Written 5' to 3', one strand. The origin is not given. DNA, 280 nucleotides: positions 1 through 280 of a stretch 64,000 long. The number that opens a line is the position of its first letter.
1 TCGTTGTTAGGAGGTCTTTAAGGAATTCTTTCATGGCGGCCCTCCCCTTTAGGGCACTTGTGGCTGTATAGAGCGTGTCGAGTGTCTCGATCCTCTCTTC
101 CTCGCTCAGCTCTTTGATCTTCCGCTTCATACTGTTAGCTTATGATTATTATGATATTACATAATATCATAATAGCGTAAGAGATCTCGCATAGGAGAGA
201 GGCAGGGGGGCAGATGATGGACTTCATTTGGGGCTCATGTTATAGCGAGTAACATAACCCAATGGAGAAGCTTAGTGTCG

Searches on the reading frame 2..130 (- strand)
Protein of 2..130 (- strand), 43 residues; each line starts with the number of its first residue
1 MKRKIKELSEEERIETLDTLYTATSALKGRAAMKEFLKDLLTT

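Call 73: search_protein_representatives(protein=window:2-130:-)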
Query: 43 residues. Proteins with E-value up to 0.001 (for the whole library): 22; up to 1e-10: 0; up to 1e-30: 0. The best 22 are listed.
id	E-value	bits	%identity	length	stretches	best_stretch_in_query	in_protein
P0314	9.3e-09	49.4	69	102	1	1-42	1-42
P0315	1.2e-08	49.1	67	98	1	1-43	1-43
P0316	1.6e-08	48.7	-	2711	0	-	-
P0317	2.0e-08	48.4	64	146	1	1-42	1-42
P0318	2.1e-08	48.4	69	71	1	1-42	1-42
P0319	1.0e-07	46.3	64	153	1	1-42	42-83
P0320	1.1e-07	46.2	67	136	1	1-42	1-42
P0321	1.1e-07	46.2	64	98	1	1-42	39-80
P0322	1.6e-07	45.8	62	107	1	1-42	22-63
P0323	2.3e-07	45.2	64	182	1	1-42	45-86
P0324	5.0e-07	44.2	70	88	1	6-42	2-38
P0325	1.8e-06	42.6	60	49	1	1-42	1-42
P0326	3.7e-06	41.6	57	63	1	1-42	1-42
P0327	5.0e-06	41.2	59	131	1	2-42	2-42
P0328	8.5e-06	40.5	60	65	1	1-42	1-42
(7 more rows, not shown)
